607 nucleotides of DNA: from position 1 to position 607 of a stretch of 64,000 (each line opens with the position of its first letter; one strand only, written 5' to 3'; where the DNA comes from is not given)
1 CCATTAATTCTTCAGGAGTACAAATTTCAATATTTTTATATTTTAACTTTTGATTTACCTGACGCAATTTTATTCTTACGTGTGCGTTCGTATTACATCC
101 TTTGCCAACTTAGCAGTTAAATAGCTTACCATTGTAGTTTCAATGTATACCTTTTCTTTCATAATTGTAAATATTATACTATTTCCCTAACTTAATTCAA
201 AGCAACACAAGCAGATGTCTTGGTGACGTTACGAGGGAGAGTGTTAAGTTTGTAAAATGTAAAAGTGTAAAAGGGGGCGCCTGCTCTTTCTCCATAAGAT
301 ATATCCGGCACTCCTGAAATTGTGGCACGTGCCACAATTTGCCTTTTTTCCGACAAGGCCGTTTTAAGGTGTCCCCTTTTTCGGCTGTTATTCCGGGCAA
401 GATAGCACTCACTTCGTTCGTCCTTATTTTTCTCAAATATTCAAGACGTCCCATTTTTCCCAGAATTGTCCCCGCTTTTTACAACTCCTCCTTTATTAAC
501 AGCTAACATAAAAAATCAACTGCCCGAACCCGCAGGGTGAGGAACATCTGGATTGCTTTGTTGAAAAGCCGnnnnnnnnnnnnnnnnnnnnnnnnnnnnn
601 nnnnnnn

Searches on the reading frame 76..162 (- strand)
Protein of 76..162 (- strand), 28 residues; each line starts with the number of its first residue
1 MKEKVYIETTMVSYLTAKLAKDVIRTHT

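Call 13: search_protein_families(library=ncbifam, proteins=[window:76-162:-], max_evalue=0.1)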
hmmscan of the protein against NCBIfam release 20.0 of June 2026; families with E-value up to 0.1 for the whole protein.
window:76-162:- (28 aa): 0 families

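Call 72: search_dna_similar(query=window:79-162:-, collection=plasmids, mode=protein, max_evalue=10, max_rows=8)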
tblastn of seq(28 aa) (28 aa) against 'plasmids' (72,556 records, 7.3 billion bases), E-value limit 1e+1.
Records with a match: 2; places in all: 2; records where one place covers at least 80% of the query: 2.
Best place of each record, by identity: 60-80% 1; <60% 1.
By first word of the organism name: Candidatus 1; Kovacikia 1.
By predicted mobility (MOB-suite, as given by PLSDB): non-mobilizable 2.
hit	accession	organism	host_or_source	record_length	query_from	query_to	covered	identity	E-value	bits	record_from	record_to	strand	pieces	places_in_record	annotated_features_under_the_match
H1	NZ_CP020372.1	Candidatus Thiodictyon syntrophicum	meromictic lake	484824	1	24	86%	66.7%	4e-2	35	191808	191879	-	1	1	type II toxin-antitoxin system VapC family toxin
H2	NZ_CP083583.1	Kovacikia minuta CCNUW1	cell culture,fresh water lake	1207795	1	24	86%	58.3%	1e+0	31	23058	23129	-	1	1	record has no annotation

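Call 75: get_annotated_region(hit=H1, flank=1200)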
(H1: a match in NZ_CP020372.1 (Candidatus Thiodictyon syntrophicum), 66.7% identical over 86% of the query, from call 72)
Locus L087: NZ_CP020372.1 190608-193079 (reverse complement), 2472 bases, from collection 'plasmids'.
description: Candidatus Thiodictyon syntrophicum strain Cad16T plasmid pTs485, complete sequence
organism: Candidatus Thiodictyon syntrophicum (NCBI taxid 1166950)
taxonomy: Bacteria; Pseudomonadota; Gammaproteobacteria; Chromatiales; Chromatiaceae; Thiodictyon; Candidatus Thiodictyon syntrophicum
host: -; source: meromictic lake; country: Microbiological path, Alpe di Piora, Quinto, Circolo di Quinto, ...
typing (MOB-suite, as given by PLSDB): non-mobilizable
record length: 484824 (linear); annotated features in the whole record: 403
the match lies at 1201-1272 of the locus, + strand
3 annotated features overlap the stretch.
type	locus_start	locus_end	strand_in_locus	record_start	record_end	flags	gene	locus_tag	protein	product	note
CDS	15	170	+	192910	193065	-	-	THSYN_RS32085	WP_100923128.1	YgiT-type zinc finger protein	-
CDS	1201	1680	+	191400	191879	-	-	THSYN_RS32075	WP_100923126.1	type II toxin-antitoxin system VapC family toxin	-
CDS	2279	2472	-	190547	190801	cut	-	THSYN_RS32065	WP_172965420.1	GlsB/YeaQ/YmgE family stress response membrane protein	-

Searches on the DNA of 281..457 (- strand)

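Call 73: search_dna_similar(query=window:281-457:-, collection=plasmids, mode=distant, max_evalue=0.01, max_rows=8)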
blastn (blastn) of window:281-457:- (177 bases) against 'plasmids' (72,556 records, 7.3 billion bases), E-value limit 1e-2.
No match.

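Call 74: search_dna_similar(query=window:281-457:-, collection=phages, mode=distant, max_evalue=0.01, max_rows=8)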
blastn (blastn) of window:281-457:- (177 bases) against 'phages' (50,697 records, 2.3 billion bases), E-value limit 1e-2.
No match.
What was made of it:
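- Tried and rejected: There was no match in the plasmid or phage records (calls 73, 74).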
